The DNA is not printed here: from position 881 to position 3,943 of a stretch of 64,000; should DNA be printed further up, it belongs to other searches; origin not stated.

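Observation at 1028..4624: ECF sigma factor covalently fused to a membrane anchor, a large periplasmic region and a TlpA-type thioredoxin domain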

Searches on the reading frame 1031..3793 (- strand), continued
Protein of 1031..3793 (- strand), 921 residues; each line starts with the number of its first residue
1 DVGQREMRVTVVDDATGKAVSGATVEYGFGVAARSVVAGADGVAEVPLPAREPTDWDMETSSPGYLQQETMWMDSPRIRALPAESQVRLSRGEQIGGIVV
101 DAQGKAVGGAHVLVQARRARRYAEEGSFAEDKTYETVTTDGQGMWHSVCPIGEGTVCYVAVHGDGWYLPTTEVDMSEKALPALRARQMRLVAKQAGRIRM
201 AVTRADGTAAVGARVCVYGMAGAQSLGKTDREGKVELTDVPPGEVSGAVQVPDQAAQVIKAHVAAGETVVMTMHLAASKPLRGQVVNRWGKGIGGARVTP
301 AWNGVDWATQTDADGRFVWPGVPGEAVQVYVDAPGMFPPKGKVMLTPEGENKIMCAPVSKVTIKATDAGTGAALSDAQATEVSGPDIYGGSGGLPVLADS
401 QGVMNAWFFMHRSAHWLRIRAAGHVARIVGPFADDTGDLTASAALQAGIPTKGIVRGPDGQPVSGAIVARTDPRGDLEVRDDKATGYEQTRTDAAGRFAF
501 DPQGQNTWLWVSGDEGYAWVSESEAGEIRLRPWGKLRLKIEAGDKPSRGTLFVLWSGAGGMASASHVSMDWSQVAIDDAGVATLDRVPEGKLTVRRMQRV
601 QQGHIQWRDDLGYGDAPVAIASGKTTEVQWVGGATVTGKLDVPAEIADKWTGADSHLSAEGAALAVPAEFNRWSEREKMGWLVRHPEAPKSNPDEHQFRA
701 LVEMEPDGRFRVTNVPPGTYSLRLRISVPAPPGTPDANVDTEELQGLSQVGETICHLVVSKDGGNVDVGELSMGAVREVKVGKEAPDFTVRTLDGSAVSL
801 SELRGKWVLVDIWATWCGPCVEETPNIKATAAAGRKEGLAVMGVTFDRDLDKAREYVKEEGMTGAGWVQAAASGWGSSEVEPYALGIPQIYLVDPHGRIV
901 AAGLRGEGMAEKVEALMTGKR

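Call 65: fold_search(model_id=the predicted structure, library=pdb)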
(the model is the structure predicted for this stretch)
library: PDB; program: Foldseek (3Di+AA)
matches with E <= 10: 1675; with E <= 0.001: 644
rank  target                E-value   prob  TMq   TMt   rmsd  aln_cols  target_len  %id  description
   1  6fwv_A                5.2e-12  1.00  0.11  0.17  38.0       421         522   14  The Bacillus anthracis TIE protein (released 2018-08-08)
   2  6fwv_B                5.8e-12  1.00  0.11  0.17  38.4       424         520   13  The Bacillus anthracis TIE protein (released 2018-08-08)
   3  6tav_B                1.7e-11  0.98  0.08  0.07  35.1      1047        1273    8  Crystal structure of endopeptidase-induced alpha2-macroglobulin (released 2021-05-12)
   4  2lrn_MODEL_1_A        3.8e-11  1.00  0.14  0.78   2.7       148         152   32  Solution structure of a thiol:disulfide interchange protein from Bacteroides sp. (released 2012-04-25)
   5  6tav_C                5.0e-11  0.98  0.09  0.07  34.5      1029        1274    9  Crystal structure of endopeptidase-induced alpha2-macroglobulin (released 2021-05-12)
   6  4grf                  7.4e-11  1.00  0.14  0.88   2.3       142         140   34  Crystal structure of thioredoxin domain of thiol-disulfide oxidoreductase BVU-2223 (Target EFI-501010) from Bacteroides  (released 2012-10-10)
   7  4nmu_D                1.3e-10  1.00  0.14  0.82   2.6       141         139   28  Crystal Structure of Thiol-disulfide Oxidoreductase from Bacillus str. 'Ames Ancestor' (released 2013-12-18)
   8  4nmu_B                1.6e-10  1.00  0.14  0.82   2.7       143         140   27  Crystal Structure of Thiol-disulfide Oxidoreductase from Bacillus str. 'Ames Ancestor' (released 2013-12-18)
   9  7vcn_B                2.8e-10  1.00  0.13  0.22  35.7       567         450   10  Crystal Structure of PitA fragment from pilus islet-2 of Streptococcus oralis with Tb-Xo4 (released 2022-07-13)
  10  4nmu_A                4.6e-10  1.00  0.14  0.78   2.7       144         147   27  Crystal Structure of Thiol-disulfide Oxidoreductase from Bacillus str. 'Ames Ancestor' (released 2013-12-18)
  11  7vcr_B                5.2e-10  1.00  0.13  0.22  33.1       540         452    9  Crystal Structure of PitA fragment from pilus islet-2 of Streptococcus oralis (released 2022-06-01)
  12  3kcm_D                8.4e-10  1.00  0.13  0.73   3.3       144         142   28  The crystal structure of thioredoxin protein from Geobacter metallireducens (released 2009-11-10)
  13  3fkf_C                8.9e-10  1.00  0.14  0.86   2.0       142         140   28  thiol-disulfide oxidoreductase from Bacteroides fragilis NCTC 9343 (released 2009-01-20)
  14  3c73_B                8.9e-10  1.00  0.13  0.81   2.5       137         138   23  Structure of CEHC variant ResA (released 2008-08-12)
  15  1su9_A                9.3e-10  1.00  0.14  0.82   2.5       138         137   23  Reduced structure of the soluble domain of ResA (released 2004-05-11)
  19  3gl3_C                1.1e-09  1.00  0.13  0.78   3.0       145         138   25  Crystal structure of a putative Thiol:disulfide interchange protein DsbE from Chlorobium tepidum (released 2009-03-31)
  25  3fkf_A                1.9e-09  1.00  0.14  0.85   2.1       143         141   29  thiol-disulfide oxidoreductase from Bacteroides fragilis NCTC 9343 (released 2009-01-20)
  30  3gl3_A                2.2e-09  1.00  0.14  0.81   2.7       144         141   25  Crystal structure of a putative Thiol:disulfide interchange protein DsbE from Chlorobium tepidum (released 2009-03-31)
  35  3gl3_D                2.6e-09  1.00  0.14  0.80   2.9       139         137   25  Crystal structure of a putative Thiol:disulfide interchange protein DsbE from Chlorobium tepidum (released 2009-03-31)
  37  1st9_B                2.8e-09  1.00  0.14  0.86   2.0       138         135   22  Crystal Structure of a Soluble Domain of ResA in the Oxidised Form (released 2004-05-11)
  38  1su9_B                2.8e-09  1.00  0.14  0.82   2.5       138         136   23  Reduced structure of the soluble domain of ResA (released 2004-05-11)
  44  1st9_A                3.6e-09  1.00  0.14  0.85   2.1       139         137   23  Crystal Structure of a Soluble Domain of ResA in the Oxidised Form (released 2004-05-11)
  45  3gl3_B                4.5e-09  1.00  0.14  0.80   2.7       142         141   25  Crystal structure of a putative Thiol:disulfide interchange protein DsbE from Chlorobium tepidum (released 2009-03-31)
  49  3fkf_D                5.6e-09  1.00  0.14  0.85   2.0       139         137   27  thiol-disulfide oxidoreductase from Bacteroides fragilis NCTC 9343 (released 2009-01-20)
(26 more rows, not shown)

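Call 81: find_encoding_contigs(protein=P0305, flank=8000, max_places=2)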
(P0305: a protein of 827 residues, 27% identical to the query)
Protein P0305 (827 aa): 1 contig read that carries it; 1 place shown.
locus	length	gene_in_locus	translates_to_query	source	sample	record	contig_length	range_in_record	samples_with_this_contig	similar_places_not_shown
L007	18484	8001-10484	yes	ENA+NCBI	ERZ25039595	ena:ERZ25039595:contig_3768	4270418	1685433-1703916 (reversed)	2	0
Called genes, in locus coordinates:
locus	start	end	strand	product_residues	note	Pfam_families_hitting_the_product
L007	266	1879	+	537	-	PF05592:Bac_rhamnosid, PF17389:Bac_rhamnosid6H, PF17390:Bac_rhamnosid_C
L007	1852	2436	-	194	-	-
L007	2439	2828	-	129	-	-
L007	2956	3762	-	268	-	PF14081:DUF4262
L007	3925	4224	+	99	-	-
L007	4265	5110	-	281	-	PF19502:DUF6036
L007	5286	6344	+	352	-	PF03747:ADP_ribosyl_GH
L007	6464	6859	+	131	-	PF03965:Penicillinase_R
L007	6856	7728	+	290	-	PF05569:Peptidase_M56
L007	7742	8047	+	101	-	-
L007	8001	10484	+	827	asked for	PF10670:DUF4198 (faint), PF13620:CarboxypepD_reg (faint), PF00578:AhpC-TSA, PF08534:Redoxin (weak), PF13905:Thioredoxin_8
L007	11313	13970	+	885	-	PF10670:DUF4198 (faint), PF00775:Dioxygenase_C (faint), PF02369:Big_1 (faint), PF20598:DUF6795 (faint), PF24107:DUF7382 (faint), PF13620:CarboxypepD_reg, PF13715:CarbopepD_reg_2 (weak), PF22904:NOMO1-like_2nd (faint), +1 more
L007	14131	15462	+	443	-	PF06439:3keto-disac_hyd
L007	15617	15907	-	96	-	-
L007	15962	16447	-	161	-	PF15731:MqsA_antitoxin, PF01381:HTH_3 (weak)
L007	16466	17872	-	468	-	PF07394:DUF1501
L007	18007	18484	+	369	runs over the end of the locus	PF01548:DEDD_Tnp_IS110, PF02371:Transposase_20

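Call 82: find_encoding_contigs(protein=P0295, flank=8000, max_places=2)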
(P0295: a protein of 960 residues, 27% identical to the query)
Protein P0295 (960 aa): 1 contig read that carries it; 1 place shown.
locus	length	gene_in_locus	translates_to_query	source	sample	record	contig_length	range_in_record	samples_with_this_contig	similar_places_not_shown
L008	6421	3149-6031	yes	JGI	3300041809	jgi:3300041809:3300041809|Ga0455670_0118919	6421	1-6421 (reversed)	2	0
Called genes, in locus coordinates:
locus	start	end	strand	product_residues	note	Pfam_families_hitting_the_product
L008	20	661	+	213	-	PF07475:Hpr_kinase_C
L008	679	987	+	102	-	PF00381:PTS-HPr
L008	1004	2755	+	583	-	PF05524:PEP-utilisers_N, PF00391:PEP-utilizers, PF02896:PEP-utilizers_C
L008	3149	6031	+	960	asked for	PF02369:Big_1 (faint), PF10670:DUF4198 (faint), PF13715:CarbopepD_reg_2 (faint), PF13620:CarboxypepD_reg (weak), PF13620:CarboxypepD_reg, PF00578:AhpC-TSA, PF08534:Redoxin, PF13905:Thioredoxin_8, +5 more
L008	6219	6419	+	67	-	?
